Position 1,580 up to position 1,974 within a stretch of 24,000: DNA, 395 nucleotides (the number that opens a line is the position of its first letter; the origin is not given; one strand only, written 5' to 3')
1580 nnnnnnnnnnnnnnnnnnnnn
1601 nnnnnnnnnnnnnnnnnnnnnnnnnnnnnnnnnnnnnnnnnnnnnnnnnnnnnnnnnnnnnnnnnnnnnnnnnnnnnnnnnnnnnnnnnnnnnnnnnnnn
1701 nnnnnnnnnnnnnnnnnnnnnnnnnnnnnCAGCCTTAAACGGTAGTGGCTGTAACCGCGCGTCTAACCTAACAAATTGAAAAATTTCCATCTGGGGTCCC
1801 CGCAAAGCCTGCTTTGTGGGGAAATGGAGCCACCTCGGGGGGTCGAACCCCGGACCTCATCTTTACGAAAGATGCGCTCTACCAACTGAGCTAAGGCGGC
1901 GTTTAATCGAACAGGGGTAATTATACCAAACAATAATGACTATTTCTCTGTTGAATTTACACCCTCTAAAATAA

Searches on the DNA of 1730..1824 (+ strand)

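Call 28: build_rna_model(alignment_id=A2, structure=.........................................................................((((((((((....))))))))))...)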
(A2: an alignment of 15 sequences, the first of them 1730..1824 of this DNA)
Model R1 built from alignment A2 (15 sequences, 100 columns); structure: as given.
model positions 95; base pairs 10; branch points 0; effective number of sequences 4.36; information 0.602 bits per position. Calibrated on 0.2 Mb of random sequence (short: E-values are rough).
structure used (alignment columns):
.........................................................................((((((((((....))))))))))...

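Call 33: search_with_rna_model(model_id=R1, sources=[window, L001, L002, L003, L008, L013, L019, L024, L026, L032, L041, L043, L045, L048, L049, L050, L052, L053], max_evalue=10)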
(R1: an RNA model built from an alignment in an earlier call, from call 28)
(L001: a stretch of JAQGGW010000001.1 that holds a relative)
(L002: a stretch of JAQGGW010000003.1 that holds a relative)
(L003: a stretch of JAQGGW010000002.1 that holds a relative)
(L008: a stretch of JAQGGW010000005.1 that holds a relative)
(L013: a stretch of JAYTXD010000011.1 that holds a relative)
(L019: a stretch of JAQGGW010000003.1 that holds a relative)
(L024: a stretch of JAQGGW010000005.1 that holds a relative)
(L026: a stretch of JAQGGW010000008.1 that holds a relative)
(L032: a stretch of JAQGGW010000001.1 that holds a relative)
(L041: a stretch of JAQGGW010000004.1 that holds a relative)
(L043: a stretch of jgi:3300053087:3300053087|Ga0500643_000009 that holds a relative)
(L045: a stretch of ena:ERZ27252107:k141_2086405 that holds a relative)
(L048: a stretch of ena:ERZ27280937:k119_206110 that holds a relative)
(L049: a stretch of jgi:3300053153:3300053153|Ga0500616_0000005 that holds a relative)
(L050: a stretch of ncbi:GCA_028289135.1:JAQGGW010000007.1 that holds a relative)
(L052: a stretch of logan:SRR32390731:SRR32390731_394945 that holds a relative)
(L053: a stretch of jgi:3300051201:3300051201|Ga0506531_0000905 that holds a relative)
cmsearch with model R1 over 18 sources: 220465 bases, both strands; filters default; matches with E-value up to 10: 38.
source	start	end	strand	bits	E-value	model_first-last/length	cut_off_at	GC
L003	1766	1861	-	100.5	4.4e-21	1-95/95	no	0.45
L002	3693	3789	-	89.4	1.7e-18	1-95/95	no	0.34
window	1730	1824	+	87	6.2e-18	1-95/95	no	0.49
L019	3766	3863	+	85.3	1.5e-17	1-95/95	no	0.41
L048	1039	1136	+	84.1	2.8e-17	1-95/95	no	0.44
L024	6292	6386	-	83.7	3.5e-17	1-95/95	no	0.46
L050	11029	11125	+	81.9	9.5e-17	1-95/95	no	0.45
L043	10855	10951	+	80.3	2.1e-16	1-95/95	no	0.47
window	1086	1181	-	79.8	2.9e-16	1-95/95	no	0.48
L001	7874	7969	-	77.6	9e-16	1-95/95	no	0.47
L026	1071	1167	-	76.1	2e-15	1-95/95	no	0.47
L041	5093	5190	+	76.1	2e-15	1-95/95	no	0.44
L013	2099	2196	+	76.1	2.1e-15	1-95/95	no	0.46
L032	1358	1453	-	73.8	6.9e-15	1-95/95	no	0.44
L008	3283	3377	-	72.9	1.2e-14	1-95/95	no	0.47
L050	10852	10950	-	64.4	1.1e-12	1-95/95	no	0.45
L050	14140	14171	-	38.3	1.2e-06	64-95/95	no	0.53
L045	10181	10210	+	22.8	0.0046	66-95/95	no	0.6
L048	1110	1133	-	20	0.021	69-92/95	no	0.62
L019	3837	3860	-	19.3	0.03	69-92/95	no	0.54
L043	10925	10948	-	19.3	0.03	69-92/95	no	0.54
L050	14143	14166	+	19.3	0.03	69-92/95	no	0.54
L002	3696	3719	+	18.5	0.046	69-92/95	no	0.54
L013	2170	2193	-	17.5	0.079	69-92/95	no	0.71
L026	1074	1097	+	17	0.11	69-92/95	no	0.42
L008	3286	3309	+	15.3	0.26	69-92/95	no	0.67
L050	11099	11122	-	15.3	0.26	69-92/95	no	0.67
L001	7877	7900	+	15.3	0.26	69-92/95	no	0.67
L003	1769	1792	+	15.3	0.26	69-92/95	no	0.67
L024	6295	6318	+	15.3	0.26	69-92/95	no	0.67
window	1798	1821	-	15.3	0.26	69-92/95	no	0.67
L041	5164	5187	-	13.4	0.72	69-92/95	no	0.67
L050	10855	10878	+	12.3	1.3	69-92/95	no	0.75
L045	18291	18383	+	10.5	3.3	1-95/95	no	0.41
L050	14311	14337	-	9.3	6.5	68-95/95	no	0.67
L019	7988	8000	-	8.7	8.8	83-95/95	5'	0.54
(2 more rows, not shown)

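Call 36: search_with_rna_model(model_id=R1, sources=[L055, L056, L057, L058, L059, L060, L061, L062, L063, L064, L065, L066, L067, L068, L069, L070, L071, L072, L073, L074, L075, L076, L077, L078, L079, L080, L081, L082, L083, L084, L085, L086, L087, L088, L089, L090, L091, L092, L093, L094, L095, L096, L097, L098, L099, L100, L101, L102, L103, L104, L105, L106, L107, L108, L109, L110, L111, L112, L113, L114, L115, L116, L117, L118, L119, L120, L121, L122, L123, L124, L125, L126, L127, L128, L129, L130, L131, L132, L133, L134], max_evalue=0.001)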
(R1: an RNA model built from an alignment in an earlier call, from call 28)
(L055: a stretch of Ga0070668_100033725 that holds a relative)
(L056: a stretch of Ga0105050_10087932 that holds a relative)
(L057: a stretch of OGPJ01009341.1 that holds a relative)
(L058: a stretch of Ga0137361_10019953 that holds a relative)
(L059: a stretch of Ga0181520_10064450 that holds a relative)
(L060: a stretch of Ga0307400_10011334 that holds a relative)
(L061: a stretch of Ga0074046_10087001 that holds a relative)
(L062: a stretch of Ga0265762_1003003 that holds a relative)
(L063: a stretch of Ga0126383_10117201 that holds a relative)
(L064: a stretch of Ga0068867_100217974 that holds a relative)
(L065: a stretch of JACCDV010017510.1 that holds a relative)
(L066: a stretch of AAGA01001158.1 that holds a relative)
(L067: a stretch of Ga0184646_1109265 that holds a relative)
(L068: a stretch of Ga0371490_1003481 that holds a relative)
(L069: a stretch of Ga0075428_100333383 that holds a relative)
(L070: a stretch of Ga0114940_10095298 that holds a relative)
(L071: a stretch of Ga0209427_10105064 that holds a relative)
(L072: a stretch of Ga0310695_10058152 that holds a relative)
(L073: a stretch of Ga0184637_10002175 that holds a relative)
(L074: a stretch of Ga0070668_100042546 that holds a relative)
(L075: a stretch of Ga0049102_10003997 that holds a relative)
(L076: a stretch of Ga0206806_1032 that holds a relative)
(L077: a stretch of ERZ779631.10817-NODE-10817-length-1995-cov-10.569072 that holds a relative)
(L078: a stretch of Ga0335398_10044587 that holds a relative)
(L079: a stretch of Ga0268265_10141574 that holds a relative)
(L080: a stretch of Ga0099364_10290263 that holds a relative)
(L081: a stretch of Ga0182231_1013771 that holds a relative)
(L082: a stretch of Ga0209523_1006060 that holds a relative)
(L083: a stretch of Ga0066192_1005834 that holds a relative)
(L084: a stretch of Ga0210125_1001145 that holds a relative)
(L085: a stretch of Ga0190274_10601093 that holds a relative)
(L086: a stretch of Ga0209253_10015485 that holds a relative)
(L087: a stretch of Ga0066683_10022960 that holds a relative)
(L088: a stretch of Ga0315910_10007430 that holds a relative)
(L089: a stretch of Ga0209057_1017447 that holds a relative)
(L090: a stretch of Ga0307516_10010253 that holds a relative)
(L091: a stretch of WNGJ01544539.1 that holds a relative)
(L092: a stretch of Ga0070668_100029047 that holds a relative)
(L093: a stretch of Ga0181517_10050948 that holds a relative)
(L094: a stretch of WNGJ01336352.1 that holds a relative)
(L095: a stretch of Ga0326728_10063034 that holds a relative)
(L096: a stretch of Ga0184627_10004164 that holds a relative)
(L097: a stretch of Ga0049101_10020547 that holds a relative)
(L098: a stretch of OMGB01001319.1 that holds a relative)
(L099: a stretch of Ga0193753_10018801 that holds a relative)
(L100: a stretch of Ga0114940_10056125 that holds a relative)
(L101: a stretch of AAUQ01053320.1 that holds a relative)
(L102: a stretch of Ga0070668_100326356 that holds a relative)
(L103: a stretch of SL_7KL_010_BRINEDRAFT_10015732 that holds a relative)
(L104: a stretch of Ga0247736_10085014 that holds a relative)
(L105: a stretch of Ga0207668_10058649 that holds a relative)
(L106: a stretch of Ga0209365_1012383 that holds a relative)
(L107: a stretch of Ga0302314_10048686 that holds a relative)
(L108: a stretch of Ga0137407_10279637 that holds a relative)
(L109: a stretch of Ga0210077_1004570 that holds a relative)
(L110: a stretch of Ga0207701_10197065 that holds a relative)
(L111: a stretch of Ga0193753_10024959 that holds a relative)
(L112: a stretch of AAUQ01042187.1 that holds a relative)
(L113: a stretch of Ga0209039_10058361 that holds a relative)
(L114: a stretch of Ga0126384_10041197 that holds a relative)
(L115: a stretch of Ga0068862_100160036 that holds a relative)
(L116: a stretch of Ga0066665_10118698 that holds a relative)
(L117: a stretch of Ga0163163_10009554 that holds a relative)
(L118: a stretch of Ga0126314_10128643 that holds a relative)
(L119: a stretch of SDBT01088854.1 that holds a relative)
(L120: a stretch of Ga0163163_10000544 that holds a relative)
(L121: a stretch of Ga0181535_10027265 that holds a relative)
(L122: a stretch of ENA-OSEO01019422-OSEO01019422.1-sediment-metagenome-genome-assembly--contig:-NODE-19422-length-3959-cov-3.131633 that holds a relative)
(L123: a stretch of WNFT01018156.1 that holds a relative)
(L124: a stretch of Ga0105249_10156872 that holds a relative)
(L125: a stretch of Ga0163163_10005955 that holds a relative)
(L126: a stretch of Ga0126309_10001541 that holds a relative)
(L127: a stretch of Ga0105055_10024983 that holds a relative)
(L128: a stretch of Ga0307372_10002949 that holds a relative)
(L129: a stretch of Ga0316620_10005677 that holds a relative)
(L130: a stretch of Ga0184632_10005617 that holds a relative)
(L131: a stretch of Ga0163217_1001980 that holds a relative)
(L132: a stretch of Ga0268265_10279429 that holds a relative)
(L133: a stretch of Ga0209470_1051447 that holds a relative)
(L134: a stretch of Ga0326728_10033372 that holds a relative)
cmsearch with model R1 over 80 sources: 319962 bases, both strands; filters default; matches with E-value up to 0.001: 29.
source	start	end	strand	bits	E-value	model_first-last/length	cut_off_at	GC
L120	8074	8170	+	87.6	6.4e-18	1-95/95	no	0.49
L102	1010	1103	-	82.9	8e-17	1-95/95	no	0.46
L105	596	692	-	82.8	8.3e-17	1-95/95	no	0.42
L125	4553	4646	-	82.4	1e-16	1-95/95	no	0.49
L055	2630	2725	-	76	3.1e-15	1-95/95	no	0.48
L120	7954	8052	-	75.3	4.5e-15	1-95/95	no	0.4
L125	8296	8391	-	73.6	1.2e-14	1-95/95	no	0.51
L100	606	700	-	70.9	4.8e-14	1-95/95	no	0.39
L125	8532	8628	+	70.3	6.5e-14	1-95/95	no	0.46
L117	3487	3584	-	68.9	1.4e-13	1-95/95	no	0.4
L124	862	954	-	68.4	1.8e-13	1-95/95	no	0.35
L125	4738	4835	+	67.1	3.6e-13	1-95/95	no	0.42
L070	64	162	+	64.4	1.5e-12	1-95/95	no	0.49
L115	918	1014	+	63.6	2.3e-12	1-95/95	no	0.38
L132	119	215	-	63.6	2.3e-12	1-95/95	no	0.38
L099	1455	1548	-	63.2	2.9e-12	1-95/95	no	0.44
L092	1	93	-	59.7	1.8e-11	1-95/95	no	0.49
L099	1625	1720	-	59.7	1.9e-11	1-95/95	no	0.44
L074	347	442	-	58.9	2.9e-11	1-95/95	no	0.55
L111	2512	2611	+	52.8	7.7e-10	1-95/95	no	0.47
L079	1128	1224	-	52.1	1.1e-09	1-95/95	no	0.43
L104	89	183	-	44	8.1e-08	1-95/95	no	0.43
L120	3859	3953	+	41.6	3e-07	1-95/95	no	0.4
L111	303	396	-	40.3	5.9e-07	1-95/95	no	0.46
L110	1569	1662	+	36.6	4.4e-06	1-95/95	no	0.47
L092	2517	2630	+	32.2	4.4e-05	1-95/95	no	0.52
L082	1214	1305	-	30.3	0.00013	1-95/95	no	0.6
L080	178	276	+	29.8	0.00016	1-95/95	no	0.56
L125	8400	8435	+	27.9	0.00045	59-95/95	no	0.47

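Call 41: search_with_rna_model(model_id=R1, sources=[window, L001, L002, L003, L008, L013, L019, L024, L026, L032, L041, L043, L048, L050, L120, L102, L105, L125, L055, L100, L117, L124, L070, L115, L099, L092, L074, L111, L079, L104, L110], max_evalue=0.00001, make_alignment=true)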
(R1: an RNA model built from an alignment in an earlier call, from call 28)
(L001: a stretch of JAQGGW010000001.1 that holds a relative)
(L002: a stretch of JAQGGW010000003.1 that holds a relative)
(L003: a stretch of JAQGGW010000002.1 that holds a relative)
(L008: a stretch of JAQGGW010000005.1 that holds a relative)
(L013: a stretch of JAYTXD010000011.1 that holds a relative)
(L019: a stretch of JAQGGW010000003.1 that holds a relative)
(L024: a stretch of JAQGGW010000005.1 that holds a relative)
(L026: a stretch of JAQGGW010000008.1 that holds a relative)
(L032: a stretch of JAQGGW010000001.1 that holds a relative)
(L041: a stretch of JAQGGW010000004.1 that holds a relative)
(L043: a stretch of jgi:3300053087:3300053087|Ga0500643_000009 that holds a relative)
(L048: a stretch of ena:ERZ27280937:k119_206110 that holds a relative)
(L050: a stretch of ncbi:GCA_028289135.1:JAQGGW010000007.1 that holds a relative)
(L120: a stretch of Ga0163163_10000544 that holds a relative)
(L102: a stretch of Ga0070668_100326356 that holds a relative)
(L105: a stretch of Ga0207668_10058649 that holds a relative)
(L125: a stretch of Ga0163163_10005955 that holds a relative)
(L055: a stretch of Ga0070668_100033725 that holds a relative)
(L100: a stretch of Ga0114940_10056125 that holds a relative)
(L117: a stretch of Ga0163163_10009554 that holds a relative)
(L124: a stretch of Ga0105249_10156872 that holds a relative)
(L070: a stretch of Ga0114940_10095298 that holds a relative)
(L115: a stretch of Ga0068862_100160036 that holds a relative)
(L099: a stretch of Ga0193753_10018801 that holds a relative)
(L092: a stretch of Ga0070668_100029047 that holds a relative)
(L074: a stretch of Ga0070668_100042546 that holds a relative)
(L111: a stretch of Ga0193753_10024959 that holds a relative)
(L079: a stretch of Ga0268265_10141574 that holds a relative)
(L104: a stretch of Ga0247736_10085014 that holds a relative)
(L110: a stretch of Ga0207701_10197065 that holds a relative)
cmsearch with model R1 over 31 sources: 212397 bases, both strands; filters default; matches with E-value up to 0.00001: 42.
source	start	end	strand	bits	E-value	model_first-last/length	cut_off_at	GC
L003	1766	1861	-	100.5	4.3e-21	1-95/95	no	0.45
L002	3693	3789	-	89.4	1.6e-18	1-95/95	no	0.34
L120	8074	8170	+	87.6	4.3e-18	1-95/95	no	0.49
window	1730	1824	+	87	5.9e-18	1-95/95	no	0.49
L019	3766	3863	+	85.3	1.4e-17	1-95/95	no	0.41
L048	1039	1136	+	84.1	2.7e-17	1-95/95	no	0.44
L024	6292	6386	-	83.7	3.3e-17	1-95/95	no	0.46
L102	1010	1103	-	82.9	5.3e-17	1-95/95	no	0.46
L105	596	692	-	82.8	5.5e-17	1-95/95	no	0.42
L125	4553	4646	-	82.4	6.8e-17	1-95/95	no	0.49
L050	11029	11125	+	81.9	9.1e-17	1-95/95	no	0.45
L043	10855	10951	+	80.3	2.1e-16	1-95/95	no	0.47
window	1086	1181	-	79.8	2.8e-16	1-95/95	no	0.48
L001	7874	7969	-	77.6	8.7e-16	1-95/95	no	0.47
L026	1071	1167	-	76.1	1.9e-15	1-95/95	no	0.47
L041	5093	5190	+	76.1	2e-15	1-95/95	no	0.44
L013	2099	2196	+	76.1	2e-15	1-95/95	no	0.46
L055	2630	2725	-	76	2.1e-15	1-95/95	no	0.48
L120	7954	8052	-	75.3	3e-15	1-95/95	no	0.4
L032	1358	1453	-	73.8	6.7e-15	1-95/95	no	0.44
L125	8296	8391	-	73.6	7.7e-15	1-95/95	no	0.51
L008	3283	3377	-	72.9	1.1e-14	1-95/95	no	0.47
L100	606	700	-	70.9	3.2e-14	1-95/95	no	0.39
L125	8532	8628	+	70.3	4.3e-14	1-95/95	no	0.46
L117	3487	3584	-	68.9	9.2e-14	1-95/95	no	0.4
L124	862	954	-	68.4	1.2e-13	1-95/95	no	0.35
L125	4738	4835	+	67.1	2.4e-13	1-95/95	no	0.42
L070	64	162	+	64.4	1e-12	1-95/95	no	0.49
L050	10852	10950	-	64.4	1e-12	1-95/95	no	0.45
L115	918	1014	+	63.6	1.5e-12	1-95/95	no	0.38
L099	1455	1548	-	63.2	1.9e-12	1-95/95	no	0.44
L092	1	93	-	59.7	1.2e-11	1-95/95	no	0.49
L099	1625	1720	-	59.7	1.3e-11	1-95/95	no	0.44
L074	347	442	-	58.9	1.9e-11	1-95/95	no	0.55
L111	2512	2611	+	52.8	5.1e-10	1-95/95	no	0.47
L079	1128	1224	-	52.1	7.3e-10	1-95/95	no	0.43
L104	89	183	-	44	5.4e-08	1-95/95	no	0.43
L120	3859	3953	+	41.6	2e-07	1-95/95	no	0.4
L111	303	396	-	40.3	3.9e-07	1-95/95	no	0.46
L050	14140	14171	-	38.3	1.2e-06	64-95/95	no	0.53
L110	1569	1662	+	36.6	2.9e-06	1-95/95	no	0.47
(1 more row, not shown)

Alignment A3: 42 matches aligned to the model, 109 columns, each read 5' to 3' on its own strand. Consensus structure (alignment columns), stored with it:
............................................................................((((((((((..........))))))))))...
